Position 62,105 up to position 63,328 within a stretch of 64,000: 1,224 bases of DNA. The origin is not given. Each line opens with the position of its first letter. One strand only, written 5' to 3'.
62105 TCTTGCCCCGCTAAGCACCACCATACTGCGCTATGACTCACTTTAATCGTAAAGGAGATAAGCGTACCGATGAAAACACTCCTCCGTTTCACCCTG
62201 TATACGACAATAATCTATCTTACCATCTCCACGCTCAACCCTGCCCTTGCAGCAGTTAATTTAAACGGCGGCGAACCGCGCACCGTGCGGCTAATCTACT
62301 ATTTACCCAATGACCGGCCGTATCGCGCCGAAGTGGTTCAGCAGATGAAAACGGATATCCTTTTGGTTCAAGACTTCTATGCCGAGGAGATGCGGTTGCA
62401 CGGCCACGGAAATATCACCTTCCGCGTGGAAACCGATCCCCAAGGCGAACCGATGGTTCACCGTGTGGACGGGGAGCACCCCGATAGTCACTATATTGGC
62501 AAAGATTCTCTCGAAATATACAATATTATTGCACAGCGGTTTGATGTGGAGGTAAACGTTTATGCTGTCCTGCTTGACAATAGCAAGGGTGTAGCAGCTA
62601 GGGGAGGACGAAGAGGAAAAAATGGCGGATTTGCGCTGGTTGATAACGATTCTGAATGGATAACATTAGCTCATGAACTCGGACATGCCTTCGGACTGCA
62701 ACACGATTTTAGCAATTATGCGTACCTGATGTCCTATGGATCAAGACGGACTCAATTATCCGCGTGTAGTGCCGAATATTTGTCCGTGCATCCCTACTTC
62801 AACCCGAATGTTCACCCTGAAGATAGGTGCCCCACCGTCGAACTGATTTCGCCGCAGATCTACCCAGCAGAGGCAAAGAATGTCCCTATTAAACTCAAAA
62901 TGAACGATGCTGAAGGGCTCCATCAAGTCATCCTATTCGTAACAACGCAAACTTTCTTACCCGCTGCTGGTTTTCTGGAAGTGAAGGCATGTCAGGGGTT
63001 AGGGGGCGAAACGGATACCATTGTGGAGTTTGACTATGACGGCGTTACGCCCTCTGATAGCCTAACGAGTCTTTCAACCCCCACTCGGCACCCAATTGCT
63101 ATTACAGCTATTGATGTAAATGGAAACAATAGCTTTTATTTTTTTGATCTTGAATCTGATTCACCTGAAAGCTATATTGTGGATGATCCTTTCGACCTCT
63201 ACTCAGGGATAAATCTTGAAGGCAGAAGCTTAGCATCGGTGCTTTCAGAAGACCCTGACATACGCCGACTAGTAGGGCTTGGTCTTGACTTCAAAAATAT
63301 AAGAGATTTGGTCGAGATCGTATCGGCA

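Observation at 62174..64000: Secreted metzincin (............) metalloprotease fused to an internalin-like LRR array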

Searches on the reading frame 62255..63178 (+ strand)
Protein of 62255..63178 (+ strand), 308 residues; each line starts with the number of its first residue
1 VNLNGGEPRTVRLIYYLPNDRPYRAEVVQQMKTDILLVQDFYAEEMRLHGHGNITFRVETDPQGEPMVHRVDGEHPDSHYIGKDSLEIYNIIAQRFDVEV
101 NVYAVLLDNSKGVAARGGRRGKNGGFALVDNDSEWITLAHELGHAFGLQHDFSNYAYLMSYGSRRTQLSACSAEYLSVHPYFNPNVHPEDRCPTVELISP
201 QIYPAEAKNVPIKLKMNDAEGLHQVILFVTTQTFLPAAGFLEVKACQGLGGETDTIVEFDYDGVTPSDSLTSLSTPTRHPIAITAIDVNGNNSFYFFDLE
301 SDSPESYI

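Call 40: search_solved_structures(query=A2, max_evalue=1, show_alignments=2)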
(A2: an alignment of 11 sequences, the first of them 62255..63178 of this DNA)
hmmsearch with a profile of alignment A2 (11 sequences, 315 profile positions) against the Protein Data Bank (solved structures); distinct sequences matched with E-value up to 1: 15.
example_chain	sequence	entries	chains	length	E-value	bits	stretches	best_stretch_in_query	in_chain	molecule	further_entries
8dek_B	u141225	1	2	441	7.8e-12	48.3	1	9-96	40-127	NPCBM/NEW2 domain-containing protein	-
8df2_A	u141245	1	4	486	9.9e-12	48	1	9-96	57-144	NPCBM/NEW2 domain-containing protein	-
6z2d_A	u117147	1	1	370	3.4e-10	42.9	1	9-84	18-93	O-glycan protease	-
6z2o_A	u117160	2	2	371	3.5e-10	42.9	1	9-84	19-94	O-glycan protease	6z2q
6z2p_A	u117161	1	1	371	1.5e-08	37.6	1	9-84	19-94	O-glycan protease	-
4dd8_A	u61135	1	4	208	0.063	15.8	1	144-186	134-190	Disintegrin and metalloproteinase domain-containing protein 8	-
3vtg_A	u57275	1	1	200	0.09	15.3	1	79-196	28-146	High choriolytic enzyme 1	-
3lqb_A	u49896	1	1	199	0.11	15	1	85-182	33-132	LOC792177 protein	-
1kuf_A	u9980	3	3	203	0.13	14.7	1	144-186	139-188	metalloproteinase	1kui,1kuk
1kug_A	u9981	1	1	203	0.15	14.5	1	144-186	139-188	metalloproteinase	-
2x7m_A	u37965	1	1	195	0.48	12.9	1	144-173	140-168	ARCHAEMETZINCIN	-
4q1l_A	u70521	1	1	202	0.65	12.5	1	143-168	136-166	Snake venom metalloproteinase leucurolysin-A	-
3k7l_A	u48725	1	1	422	0.81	12.1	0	142-182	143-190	Atragin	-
6be6_A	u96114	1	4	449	0.93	11.9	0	136-180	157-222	Disintegrin and metalloproteinase domain-containing protein 10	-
6bdz_A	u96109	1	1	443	0.95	11.9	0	136-180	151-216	Disintegrin and metalloproteinase domain-containing protein 10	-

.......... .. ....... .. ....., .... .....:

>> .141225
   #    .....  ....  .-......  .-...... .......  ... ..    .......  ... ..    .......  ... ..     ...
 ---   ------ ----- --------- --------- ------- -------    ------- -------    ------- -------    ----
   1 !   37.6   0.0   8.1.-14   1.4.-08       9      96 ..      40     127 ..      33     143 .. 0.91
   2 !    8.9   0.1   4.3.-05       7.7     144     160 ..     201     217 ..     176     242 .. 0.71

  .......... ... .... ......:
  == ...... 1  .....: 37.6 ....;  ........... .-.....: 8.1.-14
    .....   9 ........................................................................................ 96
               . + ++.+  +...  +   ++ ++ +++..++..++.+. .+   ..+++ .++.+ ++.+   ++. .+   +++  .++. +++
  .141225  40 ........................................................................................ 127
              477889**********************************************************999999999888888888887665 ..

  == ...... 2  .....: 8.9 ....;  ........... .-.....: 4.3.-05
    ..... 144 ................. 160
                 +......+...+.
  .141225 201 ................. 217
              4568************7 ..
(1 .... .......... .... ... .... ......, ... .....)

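Call 55: search_protein_representatives(protein=window:62255-63178:+)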
Query: 308 residues. Proteins with E-value up to 0.001 (for the whole library): 1673; up to 1e-10: 1181; up to 1e-30: 630. The best 150 are listed.
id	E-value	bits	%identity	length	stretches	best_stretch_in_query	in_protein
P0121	1.1e-145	501.4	76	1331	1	2-308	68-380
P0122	3.3e-143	493.3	76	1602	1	1-307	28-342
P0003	9.6e-128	442.5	69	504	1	2-307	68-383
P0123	1.8e-117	408.8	64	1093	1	2-303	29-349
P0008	7.2e-110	383.8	61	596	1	2-306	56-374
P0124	7.0e-108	377.3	60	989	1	1-301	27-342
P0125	1.4e-105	369.7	59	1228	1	2-293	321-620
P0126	1.5e-104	366.3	56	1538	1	2-305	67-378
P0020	5.8e-104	364.4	58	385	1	2-301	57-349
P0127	7.4e-104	364.0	57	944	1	2-305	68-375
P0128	4.0e-103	361.6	57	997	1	1-299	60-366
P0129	1.2e-102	360.0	57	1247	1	2-302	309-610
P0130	8.9e-102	357.2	58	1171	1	2-300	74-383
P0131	3.2e-101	355.4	56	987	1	2-303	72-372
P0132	2.6e-99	349.1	58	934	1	3-304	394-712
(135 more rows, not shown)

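Call 58: find_encoding_contigs(protein=P0122, flank=6000, max_places=3)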
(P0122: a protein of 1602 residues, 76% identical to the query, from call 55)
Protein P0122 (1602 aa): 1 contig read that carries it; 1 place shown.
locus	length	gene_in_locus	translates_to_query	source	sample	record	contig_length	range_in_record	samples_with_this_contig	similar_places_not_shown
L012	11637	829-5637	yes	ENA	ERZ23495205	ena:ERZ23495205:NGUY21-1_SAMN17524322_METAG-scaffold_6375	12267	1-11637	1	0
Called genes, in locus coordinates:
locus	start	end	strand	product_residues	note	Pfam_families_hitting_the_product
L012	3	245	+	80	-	?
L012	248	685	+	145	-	PF12172:zf-ChsH2, PF01796:OB_ChsH2_C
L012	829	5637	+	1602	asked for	PF13688:Reprolysin_5, PF12799:LRR_4, PF12799:LRR_4, PF12799:LRR_4, PF13855:LRR_8, PF12799:LRR_4, PF13855:LRR_8, PF12799:LRR_4, +18 more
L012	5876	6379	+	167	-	PF01797:Y1_Tnp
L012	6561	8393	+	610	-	PF07244:POTRA, PF08478:POTRA_1 (faint), PF07244:POTRA, PF01103:Omp85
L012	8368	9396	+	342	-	PF01075:Glyco_transf_9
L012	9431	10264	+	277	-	-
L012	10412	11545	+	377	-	PF01408:GFO_IDH_MocA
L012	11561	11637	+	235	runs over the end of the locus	?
